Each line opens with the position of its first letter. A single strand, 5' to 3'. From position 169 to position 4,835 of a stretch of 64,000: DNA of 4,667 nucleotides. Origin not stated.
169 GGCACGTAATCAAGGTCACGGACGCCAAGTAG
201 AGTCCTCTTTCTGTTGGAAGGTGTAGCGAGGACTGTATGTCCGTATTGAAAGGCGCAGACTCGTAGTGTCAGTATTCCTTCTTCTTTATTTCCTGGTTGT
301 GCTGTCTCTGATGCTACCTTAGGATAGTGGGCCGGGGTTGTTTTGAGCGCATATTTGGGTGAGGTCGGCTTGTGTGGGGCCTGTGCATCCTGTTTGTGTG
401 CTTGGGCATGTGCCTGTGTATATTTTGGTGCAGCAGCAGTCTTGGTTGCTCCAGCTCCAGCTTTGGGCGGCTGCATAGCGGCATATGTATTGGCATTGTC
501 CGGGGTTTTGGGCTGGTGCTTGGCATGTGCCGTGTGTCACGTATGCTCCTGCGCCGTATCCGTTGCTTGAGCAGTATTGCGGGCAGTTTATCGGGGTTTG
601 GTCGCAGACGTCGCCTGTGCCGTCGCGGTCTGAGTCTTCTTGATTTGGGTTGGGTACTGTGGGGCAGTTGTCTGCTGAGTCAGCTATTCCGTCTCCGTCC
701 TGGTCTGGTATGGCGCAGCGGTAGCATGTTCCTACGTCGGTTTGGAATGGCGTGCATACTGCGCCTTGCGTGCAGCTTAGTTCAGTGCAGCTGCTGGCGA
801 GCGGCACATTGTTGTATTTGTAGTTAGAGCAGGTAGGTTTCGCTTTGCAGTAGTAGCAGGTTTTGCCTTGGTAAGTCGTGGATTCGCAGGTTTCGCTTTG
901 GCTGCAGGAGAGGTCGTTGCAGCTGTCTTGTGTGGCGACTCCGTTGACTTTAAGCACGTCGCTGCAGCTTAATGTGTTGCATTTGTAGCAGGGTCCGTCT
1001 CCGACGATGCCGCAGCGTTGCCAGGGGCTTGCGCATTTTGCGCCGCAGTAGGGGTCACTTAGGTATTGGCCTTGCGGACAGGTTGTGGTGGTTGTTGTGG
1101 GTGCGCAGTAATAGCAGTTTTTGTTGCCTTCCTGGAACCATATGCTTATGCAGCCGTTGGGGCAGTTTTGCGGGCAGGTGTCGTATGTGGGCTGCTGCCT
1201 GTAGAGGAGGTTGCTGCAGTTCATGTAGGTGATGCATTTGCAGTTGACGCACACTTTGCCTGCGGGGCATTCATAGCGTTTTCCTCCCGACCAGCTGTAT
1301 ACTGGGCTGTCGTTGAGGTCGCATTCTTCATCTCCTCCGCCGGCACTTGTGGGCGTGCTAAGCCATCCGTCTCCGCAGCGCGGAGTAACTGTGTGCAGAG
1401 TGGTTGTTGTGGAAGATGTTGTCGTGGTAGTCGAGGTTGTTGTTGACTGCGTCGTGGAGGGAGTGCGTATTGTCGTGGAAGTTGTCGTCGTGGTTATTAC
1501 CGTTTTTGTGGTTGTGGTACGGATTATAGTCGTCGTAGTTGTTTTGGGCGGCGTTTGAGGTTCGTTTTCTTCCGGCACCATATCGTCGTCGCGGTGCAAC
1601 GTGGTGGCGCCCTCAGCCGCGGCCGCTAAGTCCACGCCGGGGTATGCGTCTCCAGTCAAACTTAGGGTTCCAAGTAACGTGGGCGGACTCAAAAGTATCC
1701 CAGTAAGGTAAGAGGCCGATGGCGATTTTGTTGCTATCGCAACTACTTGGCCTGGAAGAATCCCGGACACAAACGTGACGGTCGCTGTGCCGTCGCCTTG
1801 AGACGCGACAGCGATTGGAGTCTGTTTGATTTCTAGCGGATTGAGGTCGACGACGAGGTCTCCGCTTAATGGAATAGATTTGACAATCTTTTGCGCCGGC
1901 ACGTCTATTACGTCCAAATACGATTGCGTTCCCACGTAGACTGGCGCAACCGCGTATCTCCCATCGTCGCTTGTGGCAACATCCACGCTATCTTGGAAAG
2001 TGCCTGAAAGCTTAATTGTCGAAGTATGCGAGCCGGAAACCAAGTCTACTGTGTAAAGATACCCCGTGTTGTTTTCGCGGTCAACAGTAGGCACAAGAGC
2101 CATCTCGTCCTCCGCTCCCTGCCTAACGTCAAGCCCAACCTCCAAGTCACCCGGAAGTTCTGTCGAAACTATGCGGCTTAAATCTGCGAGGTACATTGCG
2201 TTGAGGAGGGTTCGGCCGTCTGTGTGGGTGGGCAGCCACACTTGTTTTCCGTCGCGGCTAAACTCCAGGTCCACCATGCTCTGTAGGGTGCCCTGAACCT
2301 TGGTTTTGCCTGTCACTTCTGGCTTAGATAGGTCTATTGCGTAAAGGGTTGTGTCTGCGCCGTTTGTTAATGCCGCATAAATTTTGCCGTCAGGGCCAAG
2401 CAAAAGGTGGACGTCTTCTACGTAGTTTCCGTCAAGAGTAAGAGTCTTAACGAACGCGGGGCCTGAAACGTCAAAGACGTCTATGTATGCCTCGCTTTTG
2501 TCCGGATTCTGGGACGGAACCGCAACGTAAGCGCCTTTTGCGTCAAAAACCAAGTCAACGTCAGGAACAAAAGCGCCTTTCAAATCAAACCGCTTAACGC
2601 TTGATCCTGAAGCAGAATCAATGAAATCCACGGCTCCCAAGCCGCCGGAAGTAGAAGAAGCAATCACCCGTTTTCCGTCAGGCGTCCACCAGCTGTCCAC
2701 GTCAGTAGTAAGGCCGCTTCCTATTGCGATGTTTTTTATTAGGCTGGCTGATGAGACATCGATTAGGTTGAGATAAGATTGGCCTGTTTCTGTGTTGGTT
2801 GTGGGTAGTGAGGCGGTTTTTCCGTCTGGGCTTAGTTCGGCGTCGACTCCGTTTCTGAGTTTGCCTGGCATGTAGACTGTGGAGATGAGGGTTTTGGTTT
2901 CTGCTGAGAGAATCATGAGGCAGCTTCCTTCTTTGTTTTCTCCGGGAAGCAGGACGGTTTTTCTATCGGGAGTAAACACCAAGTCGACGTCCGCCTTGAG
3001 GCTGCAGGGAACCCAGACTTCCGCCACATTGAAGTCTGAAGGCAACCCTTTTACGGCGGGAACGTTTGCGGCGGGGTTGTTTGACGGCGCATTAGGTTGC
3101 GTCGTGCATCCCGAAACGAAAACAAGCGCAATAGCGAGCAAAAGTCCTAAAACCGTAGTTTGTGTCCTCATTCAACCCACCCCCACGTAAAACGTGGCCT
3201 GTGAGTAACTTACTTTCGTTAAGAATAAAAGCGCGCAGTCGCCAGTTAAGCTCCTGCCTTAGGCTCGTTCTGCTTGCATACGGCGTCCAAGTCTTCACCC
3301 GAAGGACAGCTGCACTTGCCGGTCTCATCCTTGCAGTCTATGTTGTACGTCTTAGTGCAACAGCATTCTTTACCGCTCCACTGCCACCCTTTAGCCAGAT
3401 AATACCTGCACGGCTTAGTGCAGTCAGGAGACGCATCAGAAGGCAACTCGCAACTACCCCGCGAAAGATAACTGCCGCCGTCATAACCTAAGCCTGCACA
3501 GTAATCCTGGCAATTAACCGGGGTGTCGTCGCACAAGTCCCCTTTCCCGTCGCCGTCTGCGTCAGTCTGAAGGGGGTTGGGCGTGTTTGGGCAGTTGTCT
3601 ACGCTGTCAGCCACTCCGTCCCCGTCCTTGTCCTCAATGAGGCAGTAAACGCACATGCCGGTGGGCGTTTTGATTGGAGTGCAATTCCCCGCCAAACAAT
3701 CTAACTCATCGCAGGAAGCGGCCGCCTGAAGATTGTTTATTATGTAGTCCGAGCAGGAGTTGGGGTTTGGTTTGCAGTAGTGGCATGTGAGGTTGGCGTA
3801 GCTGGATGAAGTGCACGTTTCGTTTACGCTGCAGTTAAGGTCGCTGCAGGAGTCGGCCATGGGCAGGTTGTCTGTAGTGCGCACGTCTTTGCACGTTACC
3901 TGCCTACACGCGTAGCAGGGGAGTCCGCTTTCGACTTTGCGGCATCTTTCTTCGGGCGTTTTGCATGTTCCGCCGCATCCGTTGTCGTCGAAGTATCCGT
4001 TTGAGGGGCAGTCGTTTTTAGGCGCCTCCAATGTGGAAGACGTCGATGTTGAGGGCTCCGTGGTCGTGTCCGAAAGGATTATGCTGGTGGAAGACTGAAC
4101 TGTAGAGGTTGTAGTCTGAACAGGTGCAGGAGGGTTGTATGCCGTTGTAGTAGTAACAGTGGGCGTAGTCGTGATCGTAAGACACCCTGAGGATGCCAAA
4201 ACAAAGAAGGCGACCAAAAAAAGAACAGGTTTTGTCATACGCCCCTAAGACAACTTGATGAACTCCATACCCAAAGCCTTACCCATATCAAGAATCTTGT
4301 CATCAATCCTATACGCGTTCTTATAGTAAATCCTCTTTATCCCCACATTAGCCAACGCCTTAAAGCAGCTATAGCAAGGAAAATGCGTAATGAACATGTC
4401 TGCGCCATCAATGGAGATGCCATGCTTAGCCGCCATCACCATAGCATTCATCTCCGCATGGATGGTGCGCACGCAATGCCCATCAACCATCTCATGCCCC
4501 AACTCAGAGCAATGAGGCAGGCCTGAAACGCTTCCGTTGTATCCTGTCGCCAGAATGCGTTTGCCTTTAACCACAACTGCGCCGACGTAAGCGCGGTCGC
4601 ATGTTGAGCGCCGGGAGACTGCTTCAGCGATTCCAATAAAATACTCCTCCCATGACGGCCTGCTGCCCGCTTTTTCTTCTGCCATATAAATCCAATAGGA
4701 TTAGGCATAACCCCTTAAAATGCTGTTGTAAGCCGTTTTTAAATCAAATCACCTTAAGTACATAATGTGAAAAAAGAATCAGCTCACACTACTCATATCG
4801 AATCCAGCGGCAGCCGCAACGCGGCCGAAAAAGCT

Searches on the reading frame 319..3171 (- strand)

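Call 68: search_protein_families(library=pfam, proteins=[window:319-3171:-], max_evalue=0.00001)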
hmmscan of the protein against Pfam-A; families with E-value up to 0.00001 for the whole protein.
window:319-3171:- (950 aa): 1 family
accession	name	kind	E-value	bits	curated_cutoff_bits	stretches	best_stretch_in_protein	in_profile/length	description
PF02412.23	TSP_3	-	6e-06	26.3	25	1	823-844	15-36/36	Thrombospondin type 3 repeat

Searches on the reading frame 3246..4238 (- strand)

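Call 68: search_protein_families(library=pfam, proteins=[window:3246-4238:-], max_evalue=0.00001)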
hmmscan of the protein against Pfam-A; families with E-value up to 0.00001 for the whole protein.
window:3246-4238:- (330 aa): 1 family
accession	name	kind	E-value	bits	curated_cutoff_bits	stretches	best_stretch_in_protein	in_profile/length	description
PF02412.23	TSP_3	-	3.1e-08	33.6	25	1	202-224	14-36/36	Thrombospondin type 3 repeat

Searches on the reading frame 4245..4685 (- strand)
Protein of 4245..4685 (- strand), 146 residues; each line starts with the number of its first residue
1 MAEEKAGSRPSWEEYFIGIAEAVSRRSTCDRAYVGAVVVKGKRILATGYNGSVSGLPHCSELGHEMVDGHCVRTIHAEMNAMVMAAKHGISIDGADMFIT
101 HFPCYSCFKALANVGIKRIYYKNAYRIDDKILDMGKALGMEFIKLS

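Call 68: search_protein_families(library=pfam, proteins=[window:4245-4685:-], max_evalue=0.00001)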
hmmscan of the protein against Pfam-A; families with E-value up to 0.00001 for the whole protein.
window:4245-4685:- (146 aa): 2 families
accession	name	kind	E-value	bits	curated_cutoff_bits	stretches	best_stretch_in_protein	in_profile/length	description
PF00383.29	dCMP_cyt_deam_1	-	3.5e-24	85.1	25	1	11-121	2-100/102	Cytidine and deoxycytidylate deaminase zinc-binding region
PF14437.12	MafB19-deam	-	4.4e-17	62.7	27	1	11-124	2-102/142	MafB19-like deaminase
